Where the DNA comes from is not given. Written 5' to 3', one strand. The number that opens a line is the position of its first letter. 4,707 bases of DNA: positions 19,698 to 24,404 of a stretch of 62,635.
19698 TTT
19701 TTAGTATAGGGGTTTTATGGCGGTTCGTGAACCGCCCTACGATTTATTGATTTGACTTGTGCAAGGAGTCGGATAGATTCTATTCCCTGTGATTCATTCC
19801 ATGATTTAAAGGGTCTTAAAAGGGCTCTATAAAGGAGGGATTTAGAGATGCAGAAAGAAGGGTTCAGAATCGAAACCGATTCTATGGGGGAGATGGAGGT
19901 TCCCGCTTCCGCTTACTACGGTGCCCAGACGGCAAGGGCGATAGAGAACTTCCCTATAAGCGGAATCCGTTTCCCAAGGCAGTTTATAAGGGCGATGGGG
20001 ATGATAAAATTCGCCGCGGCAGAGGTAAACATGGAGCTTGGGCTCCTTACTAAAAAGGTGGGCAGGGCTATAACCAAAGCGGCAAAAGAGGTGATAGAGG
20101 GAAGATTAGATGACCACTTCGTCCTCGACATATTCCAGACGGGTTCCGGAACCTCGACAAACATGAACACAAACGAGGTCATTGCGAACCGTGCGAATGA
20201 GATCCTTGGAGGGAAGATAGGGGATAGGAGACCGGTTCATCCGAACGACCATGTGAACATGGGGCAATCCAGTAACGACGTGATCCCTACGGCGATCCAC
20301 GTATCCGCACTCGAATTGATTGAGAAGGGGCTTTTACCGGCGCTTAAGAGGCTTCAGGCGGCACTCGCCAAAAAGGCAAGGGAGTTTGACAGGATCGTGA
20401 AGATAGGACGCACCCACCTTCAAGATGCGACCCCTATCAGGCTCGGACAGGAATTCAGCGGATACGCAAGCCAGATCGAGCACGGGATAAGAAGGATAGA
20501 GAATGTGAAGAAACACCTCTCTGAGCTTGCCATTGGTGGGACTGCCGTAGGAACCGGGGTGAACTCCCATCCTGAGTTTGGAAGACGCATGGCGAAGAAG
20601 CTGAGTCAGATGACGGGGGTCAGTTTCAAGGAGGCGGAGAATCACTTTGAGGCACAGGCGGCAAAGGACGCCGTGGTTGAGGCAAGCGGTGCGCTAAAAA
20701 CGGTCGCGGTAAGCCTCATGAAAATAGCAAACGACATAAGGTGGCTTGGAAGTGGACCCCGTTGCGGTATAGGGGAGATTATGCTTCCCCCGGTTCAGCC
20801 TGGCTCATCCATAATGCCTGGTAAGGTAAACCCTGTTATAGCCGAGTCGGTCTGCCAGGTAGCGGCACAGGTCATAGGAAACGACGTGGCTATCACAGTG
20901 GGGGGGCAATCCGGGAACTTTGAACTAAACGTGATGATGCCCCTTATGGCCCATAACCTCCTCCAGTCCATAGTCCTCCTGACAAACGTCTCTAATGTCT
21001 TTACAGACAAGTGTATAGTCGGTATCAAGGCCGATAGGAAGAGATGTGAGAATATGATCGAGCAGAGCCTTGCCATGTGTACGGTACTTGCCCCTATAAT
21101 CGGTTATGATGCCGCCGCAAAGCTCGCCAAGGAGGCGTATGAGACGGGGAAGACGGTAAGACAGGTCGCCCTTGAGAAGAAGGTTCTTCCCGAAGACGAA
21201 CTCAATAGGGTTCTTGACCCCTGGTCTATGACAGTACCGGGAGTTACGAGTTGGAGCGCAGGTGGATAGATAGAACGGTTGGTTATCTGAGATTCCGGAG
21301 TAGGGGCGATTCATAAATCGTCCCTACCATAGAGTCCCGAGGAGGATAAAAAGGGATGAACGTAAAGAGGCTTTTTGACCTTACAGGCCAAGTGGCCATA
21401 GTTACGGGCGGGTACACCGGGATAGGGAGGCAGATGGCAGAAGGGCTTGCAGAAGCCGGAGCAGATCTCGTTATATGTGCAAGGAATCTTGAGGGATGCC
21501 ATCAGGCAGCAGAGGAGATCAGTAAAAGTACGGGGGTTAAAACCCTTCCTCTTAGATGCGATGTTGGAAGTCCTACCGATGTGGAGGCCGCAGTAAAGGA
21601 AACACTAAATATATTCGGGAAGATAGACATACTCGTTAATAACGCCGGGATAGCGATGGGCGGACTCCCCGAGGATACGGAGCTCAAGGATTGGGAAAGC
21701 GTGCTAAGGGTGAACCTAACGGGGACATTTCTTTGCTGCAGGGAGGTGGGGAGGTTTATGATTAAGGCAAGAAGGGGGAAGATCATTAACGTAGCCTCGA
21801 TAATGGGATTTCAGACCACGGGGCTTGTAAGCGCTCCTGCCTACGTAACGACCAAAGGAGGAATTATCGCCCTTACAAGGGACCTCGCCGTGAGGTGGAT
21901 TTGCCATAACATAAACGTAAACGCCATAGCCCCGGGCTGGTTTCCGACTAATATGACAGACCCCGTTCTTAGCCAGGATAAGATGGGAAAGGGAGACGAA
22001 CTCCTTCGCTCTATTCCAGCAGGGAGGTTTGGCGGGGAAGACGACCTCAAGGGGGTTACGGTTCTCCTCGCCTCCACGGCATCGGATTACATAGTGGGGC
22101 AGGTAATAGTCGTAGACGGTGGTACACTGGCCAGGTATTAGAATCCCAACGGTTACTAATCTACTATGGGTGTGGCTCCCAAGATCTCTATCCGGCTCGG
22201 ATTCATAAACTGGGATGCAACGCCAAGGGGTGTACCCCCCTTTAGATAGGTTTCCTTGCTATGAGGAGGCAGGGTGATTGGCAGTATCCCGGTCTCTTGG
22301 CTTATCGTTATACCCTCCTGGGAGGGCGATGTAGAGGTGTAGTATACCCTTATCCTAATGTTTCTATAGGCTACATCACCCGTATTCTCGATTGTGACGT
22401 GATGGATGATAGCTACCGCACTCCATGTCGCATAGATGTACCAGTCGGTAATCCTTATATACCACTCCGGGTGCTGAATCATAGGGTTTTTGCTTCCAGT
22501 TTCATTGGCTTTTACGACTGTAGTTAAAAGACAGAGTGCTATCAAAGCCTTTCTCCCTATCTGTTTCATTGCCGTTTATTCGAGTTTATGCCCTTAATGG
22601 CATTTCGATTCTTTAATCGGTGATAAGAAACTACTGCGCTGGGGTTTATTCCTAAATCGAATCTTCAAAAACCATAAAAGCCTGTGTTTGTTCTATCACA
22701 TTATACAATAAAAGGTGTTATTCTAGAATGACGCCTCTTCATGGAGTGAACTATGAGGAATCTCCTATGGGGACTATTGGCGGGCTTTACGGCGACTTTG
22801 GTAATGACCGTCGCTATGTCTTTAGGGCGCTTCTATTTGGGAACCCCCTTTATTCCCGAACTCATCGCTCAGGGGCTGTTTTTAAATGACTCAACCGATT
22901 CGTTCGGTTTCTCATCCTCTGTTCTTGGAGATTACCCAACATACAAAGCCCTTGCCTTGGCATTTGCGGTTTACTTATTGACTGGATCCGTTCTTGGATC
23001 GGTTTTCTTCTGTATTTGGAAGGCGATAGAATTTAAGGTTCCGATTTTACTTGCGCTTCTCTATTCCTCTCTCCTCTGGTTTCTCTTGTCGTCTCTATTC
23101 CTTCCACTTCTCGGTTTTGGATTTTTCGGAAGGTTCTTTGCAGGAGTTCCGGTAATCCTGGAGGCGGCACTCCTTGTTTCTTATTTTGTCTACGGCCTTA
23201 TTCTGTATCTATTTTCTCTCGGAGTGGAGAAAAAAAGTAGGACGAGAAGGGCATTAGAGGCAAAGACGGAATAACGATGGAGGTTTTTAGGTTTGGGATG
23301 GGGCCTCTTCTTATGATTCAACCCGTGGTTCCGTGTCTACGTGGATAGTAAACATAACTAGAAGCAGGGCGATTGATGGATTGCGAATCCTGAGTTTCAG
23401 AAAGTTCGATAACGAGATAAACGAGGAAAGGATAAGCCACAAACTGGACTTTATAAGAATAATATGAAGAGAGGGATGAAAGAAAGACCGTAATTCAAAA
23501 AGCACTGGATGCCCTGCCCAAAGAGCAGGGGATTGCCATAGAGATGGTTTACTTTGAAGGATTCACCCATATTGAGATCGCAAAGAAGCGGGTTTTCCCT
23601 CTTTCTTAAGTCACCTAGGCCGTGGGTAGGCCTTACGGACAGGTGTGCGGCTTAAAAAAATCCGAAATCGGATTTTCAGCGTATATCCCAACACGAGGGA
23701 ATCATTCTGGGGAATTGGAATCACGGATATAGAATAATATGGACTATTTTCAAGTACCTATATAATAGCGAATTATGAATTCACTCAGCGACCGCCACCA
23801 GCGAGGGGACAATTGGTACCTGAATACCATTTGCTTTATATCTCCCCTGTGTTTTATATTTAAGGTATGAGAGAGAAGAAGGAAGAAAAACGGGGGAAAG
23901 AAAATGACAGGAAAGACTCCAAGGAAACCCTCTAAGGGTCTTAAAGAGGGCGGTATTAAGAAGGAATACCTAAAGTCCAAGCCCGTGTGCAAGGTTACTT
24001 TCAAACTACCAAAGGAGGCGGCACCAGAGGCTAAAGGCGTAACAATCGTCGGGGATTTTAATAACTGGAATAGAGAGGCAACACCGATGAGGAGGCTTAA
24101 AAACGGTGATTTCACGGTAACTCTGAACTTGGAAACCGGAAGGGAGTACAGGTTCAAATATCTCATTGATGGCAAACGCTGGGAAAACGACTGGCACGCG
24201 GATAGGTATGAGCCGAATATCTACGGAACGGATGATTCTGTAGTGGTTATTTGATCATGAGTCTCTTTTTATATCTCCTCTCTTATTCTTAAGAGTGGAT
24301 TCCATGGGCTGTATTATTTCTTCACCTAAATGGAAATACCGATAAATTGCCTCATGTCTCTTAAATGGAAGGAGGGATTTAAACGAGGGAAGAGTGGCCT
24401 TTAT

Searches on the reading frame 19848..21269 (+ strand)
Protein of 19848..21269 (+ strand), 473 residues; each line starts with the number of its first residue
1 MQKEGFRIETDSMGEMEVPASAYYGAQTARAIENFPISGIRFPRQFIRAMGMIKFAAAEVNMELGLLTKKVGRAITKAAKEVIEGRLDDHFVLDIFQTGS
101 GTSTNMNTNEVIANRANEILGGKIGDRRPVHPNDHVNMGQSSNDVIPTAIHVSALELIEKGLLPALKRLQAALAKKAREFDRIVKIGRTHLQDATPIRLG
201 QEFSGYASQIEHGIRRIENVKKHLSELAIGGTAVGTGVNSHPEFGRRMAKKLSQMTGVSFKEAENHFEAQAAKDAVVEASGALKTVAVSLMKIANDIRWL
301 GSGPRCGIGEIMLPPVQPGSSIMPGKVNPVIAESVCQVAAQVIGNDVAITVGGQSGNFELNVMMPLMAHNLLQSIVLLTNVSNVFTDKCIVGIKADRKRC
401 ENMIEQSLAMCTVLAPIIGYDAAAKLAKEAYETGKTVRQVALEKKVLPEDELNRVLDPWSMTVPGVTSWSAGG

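Call 9: search_protein_families(library=pfam, proteins=[window:19848-21269:+])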
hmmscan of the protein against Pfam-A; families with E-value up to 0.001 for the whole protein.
window:19848-21269:+ (473 aa): 2 families
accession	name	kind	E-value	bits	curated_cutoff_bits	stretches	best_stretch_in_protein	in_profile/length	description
PF00206.25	Lyase_1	-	4.9e-109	364.9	27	1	14-344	1-312/312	Lyase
PF10415.14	FumaraseC_C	-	3.3e-21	75.9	32.5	1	411-462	2-53/54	Fumarase C C-terminus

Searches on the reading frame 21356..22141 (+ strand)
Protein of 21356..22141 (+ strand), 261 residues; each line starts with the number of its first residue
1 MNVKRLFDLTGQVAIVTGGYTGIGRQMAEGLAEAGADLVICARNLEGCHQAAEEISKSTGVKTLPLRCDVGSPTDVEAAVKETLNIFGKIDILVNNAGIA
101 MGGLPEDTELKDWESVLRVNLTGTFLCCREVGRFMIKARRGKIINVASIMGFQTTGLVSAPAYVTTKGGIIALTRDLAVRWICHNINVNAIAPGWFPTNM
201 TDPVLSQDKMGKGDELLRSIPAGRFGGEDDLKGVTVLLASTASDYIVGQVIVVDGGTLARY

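Call 9: search_protein_families(library=pfam, proteins=[window:21356-22141:+])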
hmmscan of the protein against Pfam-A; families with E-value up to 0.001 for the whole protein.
window:21356-22141:+ (261 aa): 3 families
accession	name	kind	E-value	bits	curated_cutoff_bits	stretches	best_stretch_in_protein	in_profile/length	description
PF13561.12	adh_short_C2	-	1.7e-57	195.2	27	1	21-256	6-234/236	Enoyl-(Acyl carrier protein) reductase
PF00106.31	adh_short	-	7.1e-56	189.2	26.6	1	12-206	1-192/195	short chain dehydrogenase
PF08659.16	KR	-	5.7e-13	49.6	22.6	1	14-124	3-116/180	KR domain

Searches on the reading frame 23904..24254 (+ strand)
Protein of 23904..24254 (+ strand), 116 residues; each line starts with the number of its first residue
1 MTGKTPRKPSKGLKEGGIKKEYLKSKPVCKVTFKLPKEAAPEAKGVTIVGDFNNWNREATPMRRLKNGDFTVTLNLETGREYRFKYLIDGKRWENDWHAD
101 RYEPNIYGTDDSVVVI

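Call 9: search_protein_families(library=pfam, proteins=[window:23904-24254:+])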
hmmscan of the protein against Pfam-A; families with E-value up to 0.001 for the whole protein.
window:23904-24254:+ (116 aa): 2 families
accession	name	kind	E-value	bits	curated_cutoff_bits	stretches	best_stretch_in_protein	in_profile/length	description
PF02922.24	CBM_48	-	4.9e-10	40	22.4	1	40-102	19-82/83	Carbohydrate-binding module 48 (Isoamylase N-terminal domain)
PF16561.11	AMPK1_CBM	-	8e-09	36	26.8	1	42-92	10-57/85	Glycogen recognition site of AMP-activated protein kinase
